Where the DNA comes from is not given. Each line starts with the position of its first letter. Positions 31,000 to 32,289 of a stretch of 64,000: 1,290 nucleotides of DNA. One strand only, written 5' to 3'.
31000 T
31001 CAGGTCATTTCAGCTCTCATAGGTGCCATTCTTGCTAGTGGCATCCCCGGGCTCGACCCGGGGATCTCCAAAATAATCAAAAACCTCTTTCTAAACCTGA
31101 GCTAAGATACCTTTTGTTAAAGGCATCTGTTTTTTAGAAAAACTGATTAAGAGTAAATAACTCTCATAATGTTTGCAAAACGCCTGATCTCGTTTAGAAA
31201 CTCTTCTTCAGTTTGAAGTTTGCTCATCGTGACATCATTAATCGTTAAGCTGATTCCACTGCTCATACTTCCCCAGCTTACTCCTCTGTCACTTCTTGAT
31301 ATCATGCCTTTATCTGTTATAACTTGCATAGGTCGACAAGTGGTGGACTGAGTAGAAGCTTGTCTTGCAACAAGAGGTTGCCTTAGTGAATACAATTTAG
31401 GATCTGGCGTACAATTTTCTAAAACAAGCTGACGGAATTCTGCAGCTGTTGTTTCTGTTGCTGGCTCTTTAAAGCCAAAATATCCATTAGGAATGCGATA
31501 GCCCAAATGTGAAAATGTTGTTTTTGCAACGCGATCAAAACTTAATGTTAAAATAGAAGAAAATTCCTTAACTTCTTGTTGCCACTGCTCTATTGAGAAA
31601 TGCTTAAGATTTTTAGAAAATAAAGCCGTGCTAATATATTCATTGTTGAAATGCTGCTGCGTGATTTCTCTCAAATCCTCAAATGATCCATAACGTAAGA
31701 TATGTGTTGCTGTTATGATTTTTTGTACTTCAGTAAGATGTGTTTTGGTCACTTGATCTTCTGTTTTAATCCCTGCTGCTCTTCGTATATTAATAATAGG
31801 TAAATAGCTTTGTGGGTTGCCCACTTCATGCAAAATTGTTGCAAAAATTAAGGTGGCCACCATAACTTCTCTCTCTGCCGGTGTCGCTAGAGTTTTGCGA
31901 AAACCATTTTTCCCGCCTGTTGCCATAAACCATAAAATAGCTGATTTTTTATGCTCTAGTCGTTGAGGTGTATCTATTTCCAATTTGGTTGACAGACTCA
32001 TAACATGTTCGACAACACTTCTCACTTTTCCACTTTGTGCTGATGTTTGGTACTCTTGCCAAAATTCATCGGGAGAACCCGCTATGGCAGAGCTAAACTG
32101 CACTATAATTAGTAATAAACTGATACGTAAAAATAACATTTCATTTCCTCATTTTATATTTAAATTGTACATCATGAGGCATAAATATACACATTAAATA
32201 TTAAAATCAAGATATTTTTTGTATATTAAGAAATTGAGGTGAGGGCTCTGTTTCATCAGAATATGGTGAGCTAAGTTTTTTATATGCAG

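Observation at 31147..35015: A family of signal-peptide proteins with no recognisable domain; two copies flank an AAA ATPase gene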

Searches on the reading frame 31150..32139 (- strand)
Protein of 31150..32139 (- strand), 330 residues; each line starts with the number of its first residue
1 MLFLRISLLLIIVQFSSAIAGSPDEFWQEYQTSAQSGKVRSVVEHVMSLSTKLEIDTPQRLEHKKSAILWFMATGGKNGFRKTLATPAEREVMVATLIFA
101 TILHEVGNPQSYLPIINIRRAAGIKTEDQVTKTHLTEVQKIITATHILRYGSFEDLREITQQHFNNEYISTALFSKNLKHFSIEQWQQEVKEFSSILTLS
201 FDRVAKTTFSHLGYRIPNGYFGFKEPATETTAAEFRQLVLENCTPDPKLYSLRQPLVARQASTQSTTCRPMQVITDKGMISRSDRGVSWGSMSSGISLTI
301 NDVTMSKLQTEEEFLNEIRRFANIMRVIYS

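Call 6: search_protein_families(library=pfam, proteins=[window:31150-32139:-], max_evalue=1)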
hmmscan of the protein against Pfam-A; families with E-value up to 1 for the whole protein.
window:31150-32139:- (330 aa): 0 families

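Call 7: search_protein_families(library=ncbifam, proteins=[window:31150-32139:-], max_evalue=1)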
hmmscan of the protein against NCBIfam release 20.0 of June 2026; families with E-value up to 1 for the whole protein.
window:31150-32139:- (330 aa): 0 families

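Call 8: search_solved_structures(query=A1, max_evalue=10)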
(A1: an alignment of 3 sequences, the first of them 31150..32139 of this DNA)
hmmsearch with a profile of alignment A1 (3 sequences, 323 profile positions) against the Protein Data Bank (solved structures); distinct sequences matched with E-value up to 10: 0.

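Call 9: find_homologous_proteins(query=window:31150-32139:-, max_evalue=0.001)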
Query window:31150-32139:- (330 aa): 13 proteins with E <= 0.001 among 1670 candidates.
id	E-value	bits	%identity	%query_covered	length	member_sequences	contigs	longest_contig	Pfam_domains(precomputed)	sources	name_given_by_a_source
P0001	8.8e-214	726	100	100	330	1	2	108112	-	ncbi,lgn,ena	-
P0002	2.1e-98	347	65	74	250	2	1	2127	-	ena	-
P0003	8.1e-98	345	65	78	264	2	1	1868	-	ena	-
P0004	3.4e-77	278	43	99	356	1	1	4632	-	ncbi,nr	ncbi:MAG: hypothetical protein K2Q34_02540 [Alphaproteobacteria bacterium]|nr:hypothetical protein [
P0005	1.9e-76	275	44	98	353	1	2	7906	-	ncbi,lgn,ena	-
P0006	5.4e-75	270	42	100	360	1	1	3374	-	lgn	-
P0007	6.2e-73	264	43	100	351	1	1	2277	-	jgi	jgi:hypothetical protein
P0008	2.7e-72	262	43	98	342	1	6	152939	-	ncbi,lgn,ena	-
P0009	5.5e-71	257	44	95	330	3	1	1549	-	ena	-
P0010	7.7e-68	247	41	100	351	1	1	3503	-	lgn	-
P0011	3.0e-61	225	40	98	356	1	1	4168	-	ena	-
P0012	2.3e-55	206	44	82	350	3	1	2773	-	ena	-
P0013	6.6e-45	172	54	46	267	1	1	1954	PF13561.13,PF00106.32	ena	-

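Call 11: find_encoding_contigs(protein=P0001, flank=10000, max_places=4)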
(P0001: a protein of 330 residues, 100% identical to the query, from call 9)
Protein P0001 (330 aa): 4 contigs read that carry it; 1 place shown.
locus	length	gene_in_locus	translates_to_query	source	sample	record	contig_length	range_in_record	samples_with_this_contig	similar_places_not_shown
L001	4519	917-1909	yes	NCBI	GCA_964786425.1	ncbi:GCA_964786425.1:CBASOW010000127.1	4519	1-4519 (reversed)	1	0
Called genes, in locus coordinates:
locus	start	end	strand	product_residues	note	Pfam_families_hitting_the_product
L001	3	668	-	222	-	?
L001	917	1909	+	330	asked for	-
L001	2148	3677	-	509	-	PF00083:Sugar_tr (weak), PF07690:MFS_1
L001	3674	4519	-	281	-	?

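Call 16: find_related_loci(query=A2, collection=genome_contigs, flank=10000)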
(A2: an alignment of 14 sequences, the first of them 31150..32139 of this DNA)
Query A2 (330 aa) in genome_contigs; peptide patterns used: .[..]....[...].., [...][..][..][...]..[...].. (x = any residue, [..] = any of these).
72 stretches matched a pattern; 3 encode a relative of the query (tblastn E <= 1e-3); 3 distinct loci.
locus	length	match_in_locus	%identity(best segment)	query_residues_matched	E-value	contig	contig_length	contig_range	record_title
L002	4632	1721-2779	43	2-329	4e-87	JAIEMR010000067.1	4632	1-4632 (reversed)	MAG: Alphaproteobacteria bacterium isolate co.spades.CONCOCT.2.5kb_113 c_000000000162, whole genome shotgun sequence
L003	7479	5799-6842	44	6-329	3e-86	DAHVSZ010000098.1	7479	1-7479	MAG TPA_asm: Candidatus Paracaedibacteraceae bacterium isolate clean674 NODE_98_length_7479_cov_5.088895, whole genome s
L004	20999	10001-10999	43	8-329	2e-81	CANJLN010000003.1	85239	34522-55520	MAG: Alphaproteobacteria bacterium isolate RH-23may17-736 genome assembly, contig: RH-23may17-C1908, whole genome shotgu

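Call 24: predict_structure(alignment_id=A2)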
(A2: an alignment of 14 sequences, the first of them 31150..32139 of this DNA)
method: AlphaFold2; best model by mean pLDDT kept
length: 330 residues; sequences in the alignment: 14
mean_pLDDT: 64.8   pTM: 0.64
mean pLDDT of the five models: 64.8, 61.5, 59.8, 58.5, 56.4
residues with pLDDT >= 90: 7; 70-90: 169; 50-70: 57; < 50: 97
segments of 3 or more residues with pLDDT < 50: 1-5, 7-20, 251-315, 321-330
pLDDT, mean of each block of 10 residues (from residue 1): 42 33 69 84 74 66 75 62 67 82 75 81 75 85 87 73 84 74 79 88 83 66 81 83 68 34 33 42 44 28 37 47 40
secondary structure, 60 per line:
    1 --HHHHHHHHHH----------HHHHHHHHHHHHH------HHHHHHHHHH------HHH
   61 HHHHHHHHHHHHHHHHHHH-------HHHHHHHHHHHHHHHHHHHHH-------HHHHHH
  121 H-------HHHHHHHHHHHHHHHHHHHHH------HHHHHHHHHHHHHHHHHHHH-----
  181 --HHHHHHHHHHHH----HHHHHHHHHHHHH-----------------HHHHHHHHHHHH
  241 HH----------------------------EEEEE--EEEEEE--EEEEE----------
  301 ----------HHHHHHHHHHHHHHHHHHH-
elements in order: H3-12 H23-35 H42-51 H58-79 H87-107 H115-121 H129-149 H156-175 H183-194 H199-211 H229-242 E271-275 E278-283 E286-290 H311-329

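Call 26: search_protein_representatives(alignment_id=A2)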
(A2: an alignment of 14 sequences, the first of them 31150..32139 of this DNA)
Query: 14 sequences, 356 profile positions. Proteins with E-value up to 0.001 (for the whole library): 64; up to 1e-10: 52; up to 1e-30: 18. The best 64 are listed.
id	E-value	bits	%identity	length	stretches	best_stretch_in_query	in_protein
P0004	2.4e-170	582.7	-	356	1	1-356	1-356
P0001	2.9e-138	477.2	-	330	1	3-355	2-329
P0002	4.1e-120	417.5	-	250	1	12-261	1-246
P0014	5.6e-112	390.7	-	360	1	1-327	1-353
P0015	1.5e-103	363.0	-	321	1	6-264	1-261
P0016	2.0e-94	333.0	-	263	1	1-257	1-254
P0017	1.6e-82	293.8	-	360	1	1-356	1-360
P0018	3.3e-58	213.8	-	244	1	130-355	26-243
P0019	3.6e-51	190.7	-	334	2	7-194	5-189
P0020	6.1e-49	183.4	-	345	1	27-352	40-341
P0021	6.6e-42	160.2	-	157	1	1-95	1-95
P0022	7.9e-37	143.5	-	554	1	25-218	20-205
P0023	8.8e-36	140.1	-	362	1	28-351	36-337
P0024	2.0e-33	132.3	-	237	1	1-252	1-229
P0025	3.2e-33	131.7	-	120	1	94-201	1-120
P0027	1.0e-32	130.0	-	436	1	41-350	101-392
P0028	3.0e-32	128.5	-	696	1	23-355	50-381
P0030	5.0e-29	117.9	-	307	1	17-144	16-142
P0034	6.2e-26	107.7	-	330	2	9-150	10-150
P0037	3.1e-24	102.1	-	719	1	5-297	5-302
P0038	3.5e-24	101.9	-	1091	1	3-305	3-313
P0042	3.4e-23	98.7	-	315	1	15-146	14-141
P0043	3.6e-23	98.6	-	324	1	23-146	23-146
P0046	1.1e-22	97.0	-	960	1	24-350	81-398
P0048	3.7e-22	95.3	-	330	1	26-144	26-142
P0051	1.6e-20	89.9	-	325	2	16-144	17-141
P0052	5.3e-20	88.2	-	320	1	21-150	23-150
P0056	3.7e-17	78.8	-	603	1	4-168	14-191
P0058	1.5e-16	76.8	-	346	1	3-151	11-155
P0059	8.0e-16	74.4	-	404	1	1-150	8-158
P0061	4.8e-14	68.6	-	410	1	20-107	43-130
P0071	1.5e-04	37.3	-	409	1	68-145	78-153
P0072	1.8e-04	37.1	-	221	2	286-351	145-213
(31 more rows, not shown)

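Call 27: search_protein_families(library=pfam, proteins=[P0022, P0028, P0037, P0038, P0046, P0056, P0027, P0059, P0061, P0071], max_evalue=0.01)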
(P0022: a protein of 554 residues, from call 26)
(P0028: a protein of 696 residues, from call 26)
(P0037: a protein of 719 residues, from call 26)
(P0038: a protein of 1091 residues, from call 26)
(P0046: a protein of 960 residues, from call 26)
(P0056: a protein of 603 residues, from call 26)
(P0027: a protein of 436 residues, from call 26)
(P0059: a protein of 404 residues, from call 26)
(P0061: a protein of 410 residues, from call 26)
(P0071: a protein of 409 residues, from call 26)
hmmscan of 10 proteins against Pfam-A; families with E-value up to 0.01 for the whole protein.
P0022 (554 aa): 0 families

P0028 (696 aa): 0 families

P0037 (719 aa): 0 families

P0038 (1091 aa): 0 families

P0046 (960 aa): 0 families

P0056 (603 aa): 0 families

P0027 (436 aa): 0 families

P0059 (404 aa): 0 families

P0061 (410 aa): 0 families

P0071 (409 aa): 0 families

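Call 30: list_cluster_members(proteins=[P0017, P0019, P0020, P0022, P0023, P0028, P0037, P0038, P0046, P0015])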
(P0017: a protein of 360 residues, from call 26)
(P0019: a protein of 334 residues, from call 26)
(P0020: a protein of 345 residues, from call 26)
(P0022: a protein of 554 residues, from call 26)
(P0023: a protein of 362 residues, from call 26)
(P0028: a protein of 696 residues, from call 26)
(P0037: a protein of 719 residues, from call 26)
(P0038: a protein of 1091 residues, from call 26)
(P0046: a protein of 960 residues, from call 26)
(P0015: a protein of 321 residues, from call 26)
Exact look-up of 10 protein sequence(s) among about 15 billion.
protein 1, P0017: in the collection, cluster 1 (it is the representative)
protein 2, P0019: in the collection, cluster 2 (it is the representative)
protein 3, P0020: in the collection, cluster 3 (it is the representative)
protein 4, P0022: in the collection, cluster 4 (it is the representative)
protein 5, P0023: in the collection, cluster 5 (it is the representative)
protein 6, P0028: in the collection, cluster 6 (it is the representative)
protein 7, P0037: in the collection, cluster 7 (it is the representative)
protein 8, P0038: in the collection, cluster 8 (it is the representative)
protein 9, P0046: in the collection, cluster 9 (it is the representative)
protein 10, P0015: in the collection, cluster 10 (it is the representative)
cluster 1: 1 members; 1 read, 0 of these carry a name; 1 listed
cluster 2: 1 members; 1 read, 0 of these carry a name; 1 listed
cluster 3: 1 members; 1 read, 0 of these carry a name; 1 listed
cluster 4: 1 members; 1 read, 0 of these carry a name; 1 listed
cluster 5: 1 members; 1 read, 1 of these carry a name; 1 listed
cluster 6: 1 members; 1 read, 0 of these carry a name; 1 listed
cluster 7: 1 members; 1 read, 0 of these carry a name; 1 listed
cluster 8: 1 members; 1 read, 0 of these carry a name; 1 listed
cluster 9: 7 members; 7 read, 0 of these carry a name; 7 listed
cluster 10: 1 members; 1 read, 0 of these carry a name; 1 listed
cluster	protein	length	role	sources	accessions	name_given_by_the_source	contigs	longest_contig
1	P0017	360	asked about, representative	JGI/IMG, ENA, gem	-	-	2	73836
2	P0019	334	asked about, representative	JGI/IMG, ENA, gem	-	-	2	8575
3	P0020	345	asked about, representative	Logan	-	-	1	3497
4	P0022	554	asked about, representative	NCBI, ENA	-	-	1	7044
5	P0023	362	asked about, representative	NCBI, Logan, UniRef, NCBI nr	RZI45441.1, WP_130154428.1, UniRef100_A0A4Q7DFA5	hypothetical protein [Candidatus Finniella inopinata] | Uncharacterized protein n=1 Tax=Candidatus Finniella inopinata TaxID=1696036 ...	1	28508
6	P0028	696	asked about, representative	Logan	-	-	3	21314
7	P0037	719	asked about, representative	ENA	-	-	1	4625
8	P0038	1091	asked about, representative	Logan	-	-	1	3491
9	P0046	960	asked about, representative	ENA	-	-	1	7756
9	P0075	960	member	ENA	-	-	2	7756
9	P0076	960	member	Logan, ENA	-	-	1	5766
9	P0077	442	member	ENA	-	-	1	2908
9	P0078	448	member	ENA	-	-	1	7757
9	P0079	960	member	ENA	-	-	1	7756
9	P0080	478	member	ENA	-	-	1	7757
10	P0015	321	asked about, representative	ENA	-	-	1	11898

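Call 32: find_encoding_contigs(protein=P0012, flank=10000, max_places=3)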
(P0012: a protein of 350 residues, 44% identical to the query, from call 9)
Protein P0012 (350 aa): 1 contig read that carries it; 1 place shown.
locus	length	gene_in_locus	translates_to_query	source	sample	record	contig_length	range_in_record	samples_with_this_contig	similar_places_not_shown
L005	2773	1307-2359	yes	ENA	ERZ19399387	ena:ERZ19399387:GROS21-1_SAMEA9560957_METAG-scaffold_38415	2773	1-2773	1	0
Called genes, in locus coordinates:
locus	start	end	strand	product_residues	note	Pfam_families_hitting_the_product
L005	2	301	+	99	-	?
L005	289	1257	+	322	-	PF08478:POTRA_1, PF03799:FtsQ_DivIB_C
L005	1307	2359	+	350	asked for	-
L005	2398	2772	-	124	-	?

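Call 33: find_encoding_contigs(protein=P0015, flank=10000, max_places=3)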
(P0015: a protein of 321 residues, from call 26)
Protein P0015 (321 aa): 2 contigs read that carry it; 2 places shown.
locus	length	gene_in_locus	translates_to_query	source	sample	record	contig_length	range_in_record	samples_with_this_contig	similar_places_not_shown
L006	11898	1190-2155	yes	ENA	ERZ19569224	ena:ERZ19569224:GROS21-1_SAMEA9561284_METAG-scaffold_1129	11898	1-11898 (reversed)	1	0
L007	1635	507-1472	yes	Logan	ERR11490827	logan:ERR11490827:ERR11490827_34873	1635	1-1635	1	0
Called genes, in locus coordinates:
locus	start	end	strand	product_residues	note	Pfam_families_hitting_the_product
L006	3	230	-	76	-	?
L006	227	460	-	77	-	PF09527:ATPase_gene1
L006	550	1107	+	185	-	PF01292:Ni_hydr_CYTB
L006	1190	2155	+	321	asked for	-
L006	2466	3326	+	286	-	-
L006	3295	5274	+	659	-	PF00133:tRNA-synt_1, PF01921:tRNA-synt_1f (weak), PF09334:tRNA-synt_1g (weak), PF08264:Anticodon_1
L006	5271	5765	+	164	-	PF01252:Peptidase_A8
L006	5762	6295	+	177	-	PF11233:DUF3035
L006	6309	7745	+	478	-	PF05193:Peptidase_M16_C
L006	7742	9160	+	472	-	PF00675:Peptidase_M16, PF05193:Peptidase_M16_C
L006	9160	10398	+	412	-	PF00342:PGI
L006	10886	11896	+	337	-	?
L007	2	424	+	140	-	?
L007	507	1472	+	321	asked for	-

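Call 34: find_encoding_contigs(protein=P0003, flank=10000, max_places=3)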
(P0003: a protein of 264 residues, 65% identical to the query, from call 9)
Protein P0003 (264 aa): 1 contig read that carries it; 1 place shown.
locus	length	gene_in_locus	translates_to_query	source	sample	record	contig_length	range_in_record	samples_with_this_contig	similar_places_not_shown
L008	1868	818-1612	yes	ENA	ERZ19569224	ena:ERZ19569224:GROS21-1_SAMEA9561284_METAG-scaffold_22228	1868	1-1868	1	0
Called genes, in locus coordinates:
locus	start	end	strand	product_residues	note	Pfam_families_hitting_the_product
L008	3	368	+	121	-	?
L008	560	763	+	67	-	-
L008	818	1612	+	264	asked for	-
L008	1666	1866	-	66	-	?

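Call 39: list_cluster_members(proteins=[P0030, P0034, P0042, P0043, P0048, P0051, P0052, P0058, P0072, P0061])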
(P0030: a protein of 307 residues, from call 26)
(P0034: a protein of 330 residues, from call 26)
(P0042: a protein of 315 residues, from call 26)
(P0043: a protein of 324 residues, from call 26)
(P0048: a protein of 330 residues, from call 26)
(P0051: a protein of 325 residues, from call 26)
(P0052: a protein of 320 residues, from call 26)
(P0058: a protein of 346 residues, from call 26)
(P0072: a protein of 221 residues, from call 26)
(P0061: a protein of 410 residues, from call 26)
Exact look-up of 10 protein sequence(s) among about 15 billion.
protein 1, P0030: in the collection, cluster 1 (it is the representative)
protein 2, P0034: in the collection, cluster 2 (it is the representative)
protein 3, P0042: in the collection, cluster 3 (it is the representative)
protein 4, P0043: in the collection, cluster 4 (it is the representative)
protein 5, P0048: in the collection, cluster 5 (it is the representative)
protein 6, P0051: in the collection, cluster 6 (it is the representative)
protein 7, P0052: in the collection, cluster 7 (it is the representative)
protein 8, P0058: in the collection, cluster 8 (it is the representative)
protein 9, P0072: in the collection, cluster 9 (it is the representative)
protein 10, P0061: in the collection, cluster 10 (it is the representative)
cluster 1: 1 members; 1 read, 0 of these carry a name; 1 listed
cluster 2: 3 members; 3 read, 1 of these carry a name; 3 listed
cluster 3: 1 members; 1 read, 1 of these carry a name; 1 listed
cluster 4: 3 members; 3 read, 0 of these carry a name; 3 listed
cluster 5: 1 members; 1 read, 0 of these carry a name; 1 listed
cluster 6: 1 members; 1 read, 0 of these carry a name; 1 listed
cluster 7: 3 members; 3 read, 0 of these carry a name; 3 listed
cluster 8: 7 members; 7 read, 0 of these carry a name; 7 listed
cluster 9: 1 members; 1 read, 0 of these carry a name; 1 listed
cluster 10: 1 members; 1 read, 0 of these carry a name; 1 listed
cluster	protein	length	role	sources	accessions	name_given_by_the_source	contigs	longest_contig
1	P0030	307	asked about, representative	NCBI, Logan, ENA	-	-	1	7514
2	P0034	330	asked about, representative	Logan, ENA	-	-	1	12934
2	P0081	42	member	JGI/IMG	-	hypothetical protein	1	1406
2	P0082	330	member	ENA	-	-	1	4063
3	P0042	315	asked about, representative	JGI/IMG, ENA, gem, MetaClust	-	\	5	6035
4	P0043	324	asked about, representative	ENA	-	-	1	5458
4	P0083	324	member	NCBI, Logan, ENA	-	-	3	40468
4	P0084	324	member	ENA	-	-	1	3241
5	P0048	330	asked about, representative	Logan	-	-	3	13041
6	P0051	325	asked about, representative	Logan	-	-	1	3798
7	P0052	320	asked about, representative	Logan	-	-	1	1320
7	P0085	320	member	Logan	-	-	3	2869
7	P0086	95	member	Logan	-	-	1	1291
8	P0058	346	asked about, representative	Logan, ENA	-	-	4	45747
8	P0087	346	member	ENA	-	-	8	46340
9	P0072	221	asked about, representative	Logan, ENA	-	-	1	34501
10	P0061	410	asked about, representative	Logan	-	-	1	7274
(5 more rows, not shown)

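Call 44: find_encoding_contigs(protein=P0008, flank=8000, max_places=2)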
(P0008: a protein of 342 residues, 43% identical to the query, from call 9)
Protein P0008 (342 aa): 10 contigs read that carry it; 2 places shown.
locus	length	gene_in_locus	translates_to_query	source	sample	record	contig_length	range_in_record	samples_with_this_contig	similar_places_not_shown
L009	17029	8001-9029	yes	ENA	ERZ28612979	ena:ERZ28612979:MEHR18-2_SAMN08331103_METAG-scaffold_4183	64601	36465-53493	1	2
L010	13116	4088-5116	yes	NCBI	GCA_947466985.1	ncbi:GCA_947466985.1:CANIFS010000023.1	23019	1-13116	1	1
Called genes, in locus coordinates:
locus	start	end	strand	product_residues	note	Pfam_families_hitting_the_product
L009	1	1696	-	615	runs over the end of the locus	PF13230:GATase_4 (weak), PF13522:GATase_6, PF13537:GATase_7, PF01380:SIS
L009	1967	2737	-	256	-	PF13505:OMP_b-brl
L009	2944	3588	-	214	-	PF02622:DUF179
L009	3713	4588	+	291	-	PF00140:Sigma70_r1_2 (weak), PF04542:Sigma70_r2, PF04545:Sigma70_r4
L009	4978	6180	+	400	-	-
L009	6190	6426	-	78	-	PF17209:Hfq, PF21979:Hfq_1 (weak)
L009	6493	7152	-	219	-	PF00702:Hydrolase, PF13419:HAD_2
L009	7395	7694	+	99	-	PF02416:TatA_B_E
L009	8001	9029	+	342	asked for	-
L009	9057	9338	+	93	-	-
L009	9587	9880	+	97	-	PF04800:NDUS4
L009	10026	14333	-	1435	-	PF08238:Sel1 (faint), PF01266:DAO (weak)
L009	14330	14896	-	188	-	-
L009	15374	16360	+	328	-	PF01408:GFO_IDH_MocA, PF02894:GFO_IDH_MocA_C (weak), PF22725:GFO_IDH_MocA_C3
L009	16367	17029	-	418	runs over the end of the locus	PF00083:Sugar_tr, PF07690:MFS_1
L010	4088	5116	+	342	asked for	-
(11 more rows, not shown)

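Call 45: find_encoding_contigs(protein=P0017, flank=8000, max_places=2)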
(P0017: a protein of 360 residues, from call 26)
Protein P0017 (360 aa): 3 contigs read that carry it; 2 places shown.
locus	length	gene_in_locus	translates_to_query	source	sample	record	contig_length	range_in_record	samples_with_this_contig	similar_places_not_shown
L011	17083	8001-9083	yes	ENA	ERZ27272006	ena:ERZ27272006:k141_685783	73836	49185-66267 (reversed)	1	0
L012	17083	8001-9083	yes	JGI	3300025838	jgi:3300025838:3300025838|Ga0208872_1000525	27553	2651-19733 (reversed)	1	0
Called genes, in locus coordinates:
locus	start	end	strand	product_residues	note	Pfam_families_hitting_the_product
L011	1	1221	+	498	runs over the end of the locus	PF01059:Oxidored_q5_N (weak), PF00361:Proton_antipo_M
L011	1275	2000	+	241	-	PF00005:ABC_tran, PF13304:AAA_21 (faint)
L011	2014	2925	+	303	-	PF02687:FtsX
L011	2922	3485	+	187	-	PF02698:DUF218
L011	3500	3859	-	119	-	PF11969:DcpS_C, PF01230:HIT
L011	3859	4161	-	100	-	PF00216:Bac_DNA_binding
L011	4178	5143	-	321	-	PF00108:Thiolase_N, PF08545:ACP_syn_III, PF08541:ACP_syn_III_C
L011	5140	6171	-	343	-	PF02504:FA_synthesis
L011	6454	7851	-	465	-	PF13173:AAA_14, PF13635:DUF4143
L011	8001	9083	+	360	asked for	-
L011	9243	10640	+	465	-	PF03060:NMO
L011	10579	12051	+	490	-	PF00749:tRNA-synt_1c, PF19269:Anticodon_2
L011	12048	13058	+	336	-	PF00814:TsaD, PF22521:HypF_C_2 (weak)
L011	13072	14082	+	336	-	PF01210:NAD_Gly3P_dh_N, PF02558:ApbA, PF07479:NAD_Gly3P_dh_C, PF20618:GPD_NAD_C_bact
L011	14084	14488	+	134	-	PF01878:EVE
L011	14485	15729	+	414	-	PF04932:Wzy_C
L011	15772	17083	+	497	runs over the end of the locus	PF02789:Peptidase_M17_N, PF00883:Peptidase_M17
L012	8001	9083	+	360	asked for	-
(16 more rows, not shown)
